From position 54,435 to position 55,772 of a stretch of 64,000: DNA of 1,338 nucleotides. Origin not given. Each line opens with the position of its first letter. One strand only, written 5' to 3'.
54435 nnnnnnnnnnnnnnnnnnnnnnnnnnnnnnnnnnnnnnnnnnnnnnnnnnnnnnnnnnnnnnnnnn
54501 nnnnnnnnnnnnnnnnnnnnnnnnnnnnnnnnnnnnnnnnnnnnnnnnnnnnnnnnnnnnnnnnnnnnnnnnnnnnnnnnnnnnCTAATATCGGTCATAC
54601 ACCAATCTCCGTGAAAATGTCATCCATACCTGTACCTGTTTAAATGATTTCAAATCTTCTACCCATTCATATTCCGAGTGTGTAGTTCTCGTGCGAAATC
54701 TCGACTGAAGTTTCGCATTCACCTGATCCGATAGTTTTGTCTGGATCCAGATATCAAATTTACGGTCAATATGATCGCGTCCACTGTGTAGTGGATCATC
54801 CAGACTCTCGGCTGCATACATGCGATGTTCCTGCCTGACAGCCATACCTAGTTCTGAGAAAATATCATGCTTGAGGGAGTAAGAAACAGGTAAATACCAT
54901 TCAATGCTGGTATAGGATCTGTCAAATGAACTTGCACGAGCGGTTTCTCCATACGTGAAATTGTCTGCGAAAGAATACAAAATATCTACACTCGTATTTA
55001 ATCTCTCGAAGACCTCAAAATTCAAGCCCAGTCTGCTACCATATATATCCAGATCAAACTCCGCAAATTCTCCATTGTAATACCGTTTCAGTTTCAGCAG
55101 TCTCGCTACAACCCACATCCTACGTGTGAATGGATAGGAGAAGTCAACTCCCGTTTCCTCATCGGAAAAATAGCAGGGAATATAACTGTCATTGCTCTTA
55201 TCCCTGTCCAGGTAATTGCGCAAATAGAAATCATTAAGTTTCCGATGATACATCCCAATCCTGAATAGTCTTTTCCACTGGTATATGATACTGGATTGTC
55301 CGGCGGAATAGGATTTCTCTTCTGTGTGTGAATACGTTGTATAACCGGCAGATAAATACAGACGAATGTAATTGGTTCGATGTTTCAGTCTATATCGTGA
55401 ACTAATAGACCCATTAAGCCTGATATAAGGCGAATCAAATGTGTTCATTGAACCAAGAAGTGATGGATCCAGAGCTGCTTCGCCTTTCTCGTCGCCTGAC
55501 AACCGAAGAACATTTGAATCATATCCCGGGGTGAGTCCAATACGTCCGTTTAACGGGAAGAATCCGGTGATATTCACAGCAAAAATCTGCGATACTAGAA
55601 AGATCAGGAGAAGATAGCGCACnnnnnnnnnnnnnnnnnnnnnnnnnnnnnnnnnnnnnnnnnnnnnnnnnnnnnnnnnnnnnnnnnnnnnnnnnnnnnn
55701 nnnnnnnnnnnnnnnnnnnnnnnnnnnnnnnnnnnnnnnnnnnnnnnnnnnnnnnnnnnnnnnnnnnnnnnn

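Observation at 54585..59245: PgsA-less poly-gamma-glutamate synthase module chained to a secreted protein and an outer-membrane barrel: candidate PGA export route in a diderm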

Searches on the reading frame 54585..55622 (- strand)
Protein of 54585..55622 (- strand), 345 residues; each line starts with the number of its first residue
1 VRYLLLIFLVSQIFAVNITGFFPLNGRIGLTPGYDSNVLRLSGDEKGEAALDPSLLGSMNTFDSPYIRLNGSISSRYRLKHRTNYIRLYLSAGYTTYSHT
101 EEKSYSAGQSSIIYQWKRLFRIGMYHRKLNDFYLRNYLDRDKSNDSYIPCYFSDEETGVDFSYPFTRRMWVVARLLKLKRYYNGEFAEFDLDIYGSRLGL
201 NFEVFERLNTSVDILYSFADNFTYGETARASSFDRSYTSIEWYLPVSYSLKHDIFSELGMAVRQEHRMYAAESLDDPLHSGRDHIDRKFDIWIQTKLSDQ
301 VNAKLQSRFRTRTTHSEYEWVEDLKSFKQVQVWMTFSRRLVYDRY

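Call 3: search_protein_families(library=pfam, proteins=[window:54585-55622:-], max_evalue=0.01)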
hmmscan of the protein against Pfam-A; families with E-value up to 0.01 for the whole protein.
window:54585-55622:- (345 aa): 0 families

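Call 4: search_protein_families(library=ncbifam, proteins=[window:54585-55622:-], max_evalue=0.01)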
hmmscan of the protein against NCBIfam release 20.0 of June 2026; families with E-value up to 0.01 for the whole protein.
window:54585-55622:- (345 aa): 0 families

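Call 5: find_homologous_proteins(query=window:54585-55622:-)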
Query window:54585-55622:- (345 aa): 31 proteins with E <= 0.001 among 1436 candidates.
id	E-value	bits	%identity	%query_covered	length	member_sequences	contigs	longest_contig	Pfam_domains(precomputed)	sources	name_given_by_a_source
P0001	1.8e-230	782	100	100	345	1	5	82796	-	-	-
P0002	8.3e-121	421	58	92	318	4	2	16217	-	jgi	-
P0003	8.6e-108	379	51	100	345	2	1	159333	-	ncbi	-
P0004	9.9e-102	359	49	100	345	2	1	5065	-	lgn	-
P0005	4.0e-82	294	45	99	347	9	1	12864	-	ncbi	-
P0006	9.2e-81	290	45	100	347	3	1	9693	-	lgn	-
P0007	6.3e-80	287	46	94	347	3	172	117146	-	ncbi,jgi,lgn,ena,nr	ncbi:MAG: hypothetical protein HOD97_05840 [Candidatus Marinimicrobia bacterium]|jgi:hypothetical pr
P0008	1.5e-78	283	43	100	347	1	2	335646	-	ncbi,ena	-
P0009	2.3e-76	275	42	93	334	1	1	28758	-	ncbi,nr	ncbi:MAG: hypothetical protein GXO90_04160, partial [FCB group bacterium]|nr:hypothetical protein [F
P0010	2.5e-74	269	41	99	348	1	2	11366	-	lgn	-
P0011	1.5e-73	266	41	94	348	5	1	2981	-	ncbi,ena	-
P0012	6.1e-72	261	43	94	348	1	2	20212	-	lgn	-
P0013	1.5e-69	253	40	97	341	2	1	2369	-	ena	-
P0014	2.6e-69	252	41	99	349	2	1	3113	-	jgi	-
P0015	4.7e-69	251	41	94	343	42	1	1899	-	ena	-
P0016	6.6e-69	251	39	97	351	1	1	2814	-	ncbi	-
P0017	1.2e-68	250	39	99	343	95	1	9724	-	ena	-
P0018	6.5e-68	248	40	99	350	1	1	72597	-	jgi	jgi:hypothetical protein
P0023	1.1e-66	244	39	100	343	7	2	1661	-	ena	-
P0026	1.7e-63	233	37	100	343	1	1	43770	-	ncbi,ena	-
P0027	1.9e-62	230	38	94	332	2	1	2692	-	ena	-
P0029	4.7e-61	225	36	98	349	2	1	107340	-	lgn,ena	-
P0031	1.3e-39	155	32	98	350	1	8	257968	-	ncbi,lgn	-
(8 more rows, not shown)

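Call 7: find_encoding_contigs(protein=P0031, flank=8000, max_places=2)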
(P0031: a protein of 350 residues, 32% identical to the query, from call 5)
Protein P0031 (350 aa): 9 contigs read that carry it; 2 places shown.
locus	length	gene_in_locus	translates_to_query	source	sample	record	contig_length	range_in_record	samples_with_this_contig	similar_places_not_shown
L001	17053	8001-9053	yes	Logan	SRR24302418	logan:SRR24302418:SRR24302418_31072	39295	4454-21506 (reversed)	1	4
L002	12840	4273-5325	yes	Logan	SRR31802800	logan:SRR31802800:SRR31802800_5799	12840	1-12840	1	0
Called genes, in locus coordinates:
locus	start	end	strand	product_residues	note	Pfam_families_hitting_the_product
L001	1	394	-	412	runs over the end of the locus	PF12038:QTMAN_N, PF00534:Glycos_transf_1 (weak), PF20706:GT4-conflict (weak)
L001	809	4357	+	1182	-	PF08126:Propeptide_C25, PF01364:Peptidase_C25, PF02369:Big_1 (weak), PF06119:NIDO (faint), PF00404:Dockerin_1 (weak)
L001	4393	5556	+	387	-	PF08245:Mur_ligase_M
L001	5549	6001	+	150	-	PF14102:Caps_synth_CapC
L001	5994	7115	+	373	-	-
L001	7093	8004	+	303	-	-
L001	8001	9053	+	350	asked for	-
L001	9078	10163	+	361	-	-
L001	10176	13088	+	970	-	PF04616:Glyco_hydro_43 (faint), PF00404:Dockerin_1 (weak)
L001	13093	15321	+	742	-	PF00246:Peptidase_M14, PF13620:CarboxypepD_reg, PF13715:CarbopepD_reg_2 (weak)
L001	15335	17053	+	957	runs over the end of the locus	PF01364:Peptidase_C25, PF00404:Dockerin_1 (weak)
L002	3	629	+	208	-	?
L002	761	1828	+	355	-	PF08245:Mur_ligase_M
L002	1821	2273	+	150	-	PF14102:Caps_synth_CapC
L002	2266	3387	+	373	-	-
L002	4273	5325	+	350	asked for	-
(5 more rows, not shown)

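Call 8: find_encoding_contigs(protein=P0029, flank=8000, max_places=2)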
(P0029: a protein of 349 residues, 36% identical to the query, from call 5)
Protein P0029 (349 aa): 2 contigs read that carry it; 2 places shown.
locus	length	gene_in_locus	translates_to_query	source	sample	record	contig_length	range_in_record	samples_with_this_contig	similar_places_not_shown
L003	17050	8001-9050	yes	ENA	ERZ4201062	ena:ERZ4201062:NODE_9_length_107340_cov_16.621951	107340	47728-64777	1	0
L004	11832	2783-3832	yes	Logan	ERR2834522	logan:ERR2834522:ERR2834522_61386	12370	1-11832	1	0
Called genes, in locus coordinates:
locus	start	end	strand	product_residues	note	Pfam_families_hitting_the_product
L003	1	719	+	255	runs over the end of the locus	PF06750:A24_N_bact, PF01478:Peptidase_A24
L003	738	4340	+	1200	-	PF08126:Propeptide_C25, PF01364:Peptidase_C25, PF02369:Big_1 (faint), PF00404:Dockerin_1 (weak)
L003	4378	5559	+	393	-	PF08245:Mur_ligase_M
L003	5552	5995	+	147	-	PF14102:Caps_synth_CapC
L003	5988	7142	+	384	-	-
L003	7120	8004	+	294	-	-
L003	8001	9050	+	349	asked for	-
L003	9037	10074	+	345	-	-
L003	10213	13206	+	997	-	-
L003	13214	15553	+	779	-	PF00246:Peptidase_M14, PF13620:CarboxypepD_reg, PF18962:Por_Secre_tail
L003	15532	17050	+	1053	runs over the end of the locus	PF01364:Peptidase_C25, PF13860:FlgD_ig (weak), PF18962:Por_Secre_tail (weak)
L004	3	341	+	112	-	?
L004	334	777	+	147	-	PF14102:Caps_synth_CapC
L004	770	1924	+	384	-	-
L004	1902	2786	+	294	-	-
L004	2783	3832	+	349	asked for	-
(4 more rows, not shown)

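Call 9: find_encoding_contigs(protein=P0008, flank=8000, max_places=2)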
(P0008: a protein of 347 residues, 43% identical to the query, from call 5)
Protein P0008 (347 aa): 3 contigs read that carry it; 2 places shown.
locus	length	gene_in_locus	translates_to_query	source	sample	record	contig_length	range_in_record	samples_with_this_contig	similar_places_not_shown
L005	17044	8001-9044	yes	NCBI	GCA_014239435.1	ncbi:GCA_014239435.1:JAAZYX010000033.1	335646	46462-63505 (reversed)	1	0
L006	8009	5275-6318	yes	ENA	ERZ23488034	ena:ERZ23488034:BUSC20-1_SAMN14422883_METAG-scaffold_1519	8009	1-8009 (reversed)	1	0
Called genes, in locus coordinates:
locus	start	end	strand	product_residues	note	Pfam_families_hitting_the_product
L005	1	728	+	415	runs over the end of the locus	PF28597:T2SSF_N, PF00482:T2SSF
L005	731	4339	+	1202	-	PF08126:Propeptide_C25, PF01364:Peptidase_C25, PF00404:Dockerin_1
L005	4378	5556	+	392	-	PF08245:Mur_ligase_M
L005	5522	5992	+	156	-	PF14102:Caps_synth_CapC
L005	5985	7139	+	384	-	-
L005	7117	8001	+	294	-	-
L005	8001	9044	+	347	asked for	-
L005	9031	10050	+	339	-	PF08309:LVIVD (faint)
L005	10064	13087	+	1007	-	PF18962:Por_Secre_tail (weak)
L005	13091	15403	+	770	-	PF00246:Peptidase_M14, PF13620:CarboxypepD_reg, PF13715:CarbopepD_reg_2 (weak), PF18962:Por_Secre_tail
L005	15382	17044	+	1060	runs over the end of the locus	PF01364:Peptidase_C25, PF18962:Por_Secre_tail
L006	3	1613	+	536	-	?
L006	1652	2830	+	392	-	PF08245:Mur_ligase_M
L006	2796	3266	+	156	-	PF14102:Caps_synth_CapC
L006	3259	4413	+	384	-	-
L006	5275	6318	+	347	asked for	-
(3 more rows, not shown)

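Call 22: predict_structure(alignment_id=A1)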
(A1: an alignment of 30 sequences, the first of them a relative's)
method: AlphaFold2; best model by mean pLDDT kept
length: 345 residues; sequences in the alignment: 30
mean_pLDDT: 83.7   pTM: 0.76
mean pLDDT of the five models: 83.7, 83.4, 82.6, 82.3, 81.3
residues with pLDDT >= 90: 162; 70-90: 112; 50-70: 59; < 50: 12
segments of 3 or more residues with pLDDT < 50: 13-20
pLDDT, mean of each block of 10 residues (from residue 1): 57 44 76 74 64 60 85 88 88 93 94 90 97 82 76 97 92 97 88 97 91 97 69 84 96 88 94 68 90 91 95 88 86 86 54
secondary structure, 60 per line:
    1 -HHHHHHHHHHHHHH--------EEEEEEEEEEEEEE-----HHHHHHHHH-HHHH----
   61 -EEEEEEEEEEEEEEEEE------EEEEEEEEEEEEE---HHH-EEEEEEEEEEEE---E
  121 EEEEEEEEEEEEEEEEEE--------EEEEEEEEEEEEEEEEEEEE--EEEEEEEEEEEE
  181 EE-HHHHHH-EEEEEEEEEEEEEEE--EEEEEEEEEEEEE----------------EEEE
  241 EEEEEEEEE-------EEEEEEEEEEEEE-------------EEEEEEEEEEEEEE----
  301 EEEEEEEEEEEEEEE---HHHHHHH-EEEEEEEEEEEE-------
elements in order: H2-15 E24-37 H43-51 H53-56 E62-78 E85-97 E105-116 E120-138 E147-166 E169-182 H184-189 E191-205 E208-220 E237-249 E257-269 E283-296 E301-315 H319-325 E327-338

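Call 27: fold_search(model_id=the predicted structure, library=pdb)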
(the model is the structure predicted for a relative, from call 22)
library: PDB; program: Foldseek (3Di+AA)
matches with E <= 10: 842; with E <= 0.001: 121
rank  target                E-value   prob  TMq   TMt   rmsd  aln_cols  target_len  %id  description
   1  7fdy_A                8.6e-06  1.00  0.43  0.43   9.5       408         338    9  Structure of OmpF1 (released 2022-11-16)
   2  8p97_A                9.6e-06  1.00  0.37  0.24  11.8       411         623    9  BtuB3G3 bound to cyanocobalamin with disordered EL8 (released 2023-08-16)
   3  5mdq_A                1.3e-05  1.00  0.43  0.43  11.7       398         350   10  Crystal structure of outer membrane expressed Chitoporin VhChip from Vibrio harveyi (released 2017-12-20)
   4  6zhp                  1.8e-05  1.00  0.44  0.44  13.3       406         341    9  Crystal structure of OmpF porin soaked in ciprofloxacin metaloantibiotic (released 2021-05-05)
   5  5fvn_A                3.2e-05  1.00  0.45  0.45  10.1       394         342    9  X-ray crystal structure of Enterobacter cloacae OmpE36 porin. (released 2016-08-10)
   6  4v3h_B                3.8e-05  1.00  0.47  0.52   7.7       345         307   11  Crystal structure of CymA from Klebsiella oxytoca (released 2015-06-03)
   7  2f1c                  4.8e-05  1.00  0.43  0.55   7.8       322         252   10  Crystal structure of the monomeric porin OmpG (released 2006-06-27)
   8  4v3h_A                4.8e-05  1.00  0.46  0.50   8.3       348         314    9  Crystal structure of CymA from Klebsiella oxytoca (released 2015-06-03)
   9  1hxx                  5.1e-05  1.00  0.45  0.46   8.7       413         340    9  OMPF PORIN MUTANT Y106F (released 2001-06-06)
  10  2hdi_A                5.6e-05  1.00  0.37  0.25  11.2       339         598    7  Crystal structure of the Colicin I receptor Cir from E.coli in complex with receptor binding domain of Colicin Ia. (released 2007-05-08)
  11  9a32_MODEL_1_A        6.3e-05  1.00  0.44  0.42  13.9       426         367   10  Model of E. coli OmpC by in-cell photo-crosslinking MS and deep learning (released 2023-02-24)
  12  6r2q_B                6.7e-05  1.00  0.44  0.26  10.6       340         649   11  Structure of the Mtr complex (released 2020-04-22)
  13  4d5b_A                7.9e-05  1.00  0.49  0.53   8.6       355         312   10  Crystal structure of CymA from Klebsiella oxytoca (released 2015-06-03)
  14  8p98_A                7.9e-05  1.00  0.41  0.27  11.0       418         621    9  BtuB3G3 bound to cyanocobalamin with ordered EL8 (released 2023-08-16)
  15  9j9o_A                8.3e-05  1.00  0.44  0.45  10.9       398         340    9  artificial dinuclear Zn-bound metalloprotein 1 (D1:2Zn) (released 2025-07-02)
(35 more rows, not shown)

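Call 31: search_protein_families(library=pfam, proteins=[window:54585-55622:-], max_evalue=10)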
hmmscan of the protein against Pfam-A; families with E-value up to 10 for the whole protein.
window:54585-55622:- (345 aa): 1 family
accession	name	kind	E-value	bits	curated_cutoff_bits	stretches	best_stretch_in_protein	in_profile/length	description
PF21134.2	T4_UVSX_C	-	0.087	13.4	27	1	85-121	22-57/65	Bacteriophage T4, Recombination and repair protein, C-terminal domain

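Call 32: search_solved_structures(query=A1, max_evalue=1)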
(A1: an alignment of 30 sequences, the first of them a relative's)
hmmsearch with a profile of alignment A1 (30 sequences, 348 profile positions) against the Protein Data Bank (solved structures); distinct sequences matched with E-value up to 1: 1.
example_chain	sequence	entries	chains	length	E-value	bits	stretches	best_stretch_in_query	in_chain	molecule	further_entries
7oya_L1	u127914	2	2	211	0.64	12.4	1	295-331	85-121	60S ribosomal protein L13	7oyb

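Call 87: search_protein_families(library=ncbifam, alignment_id=A1, max_evalue=1)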
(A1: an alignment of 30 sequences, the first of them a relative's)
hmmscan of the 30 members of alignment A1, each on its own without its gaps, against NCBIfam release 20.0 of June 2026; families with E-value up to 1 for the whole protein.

A. member 1, P0001 (345 aa): 0 families

B. families by the number of members that match (of 30 scanned): 1 family
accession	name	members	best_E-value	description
TIGR03014.2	EpsL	4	1.1e-05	XrtB/PEP-CTERM-associated polysaccharide biosynthesis outer membrane protein EpsL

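Call 89: search_protein_families(library=ncbifam, proteins=[P0009, P0011, P0014, P0016, P0018, P0026, P0027, P0029, P0031, P0003], max_evalue=1)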
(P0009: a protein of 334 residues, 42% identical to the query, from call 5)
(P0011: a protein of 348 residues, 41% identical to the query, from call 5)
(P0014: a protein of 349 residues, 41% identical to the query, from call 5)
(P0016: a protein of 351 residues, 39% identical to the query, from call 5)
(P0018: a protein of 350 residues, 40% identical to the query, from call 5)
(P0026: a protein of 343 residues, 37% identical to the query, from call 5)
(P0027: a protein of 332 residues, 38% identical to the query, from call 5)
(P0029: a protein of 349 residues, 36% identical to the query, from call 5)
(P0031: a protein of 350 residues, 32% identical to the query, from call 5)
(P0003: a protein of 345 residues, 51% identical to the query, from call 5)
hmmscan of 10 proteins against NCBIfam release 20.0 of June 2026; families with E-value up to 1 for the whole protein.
P0009 (334 aa): 0 families

P0011 (348 aa): 0 families

P0014 (349 aa): 0 families

P0016 (351 aa): 0 families

P0018 (350 aa): 0 families

P0026 (343 aa): 0 families

P0027 (332 aa): 0 families

P0029 (349 aa): 0 families

P0031 (350 aa): 0 families

P0003 (345 aa): 0 families

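Call 90: search_protein_families(library=ncbifam, proteins=[P0005, P0006, P0007, P0008, P0010, P0012, P0013, P0015, P0017, P0023], max_evalue=1)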
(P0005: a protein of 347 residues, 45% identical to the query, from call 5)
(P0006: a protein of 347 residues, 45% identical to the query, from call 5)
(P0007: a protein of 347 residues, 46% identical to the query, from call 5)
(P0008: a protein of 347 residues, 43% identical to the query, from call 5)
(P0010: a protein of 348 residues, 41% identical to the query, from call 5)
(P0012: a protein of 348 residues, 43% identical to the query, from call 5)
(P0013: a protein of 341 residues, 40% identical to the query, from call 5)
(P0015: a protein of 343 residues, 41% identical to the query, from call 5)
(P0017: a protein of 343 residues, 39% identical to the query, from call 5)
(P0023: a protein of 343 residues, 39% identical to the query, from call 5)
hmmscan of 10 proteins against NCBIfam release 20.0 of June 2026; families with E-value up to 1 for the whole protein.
P0005 (347 aa): 1 family
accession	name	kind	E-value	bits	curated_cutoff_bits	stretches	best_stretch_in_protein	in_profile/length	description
TIGR03014.2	EpsL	equivalog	1.1e-05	24.6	275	2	62-133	208-279/385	XrtB/PEP-CTERM-associated polysaccharide biosynthesis outer membrane protein EpsL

P0006 (347 aa): 0 families

P0007 (347 aa): 0 families

P0008 (347 aa): 1 family
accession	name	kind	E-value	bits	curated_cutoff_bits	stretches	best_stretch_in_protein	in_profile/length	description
TIGR03014.2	EpsL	equivalog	5.3e-05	22.4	275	1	106-215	171-275/385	XrtB/PEP-CTERM-associated polysaccharide biosynthesis outer membrane protein EpsL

P0010 (348 aa): 0 families

P0012 (348 aa): 0 families

P0013 (341 aa): 0 families

P0015 (343 aa): 0 families

P0017 (343 aa): 0 families

P0023 (343 aa): 0 families
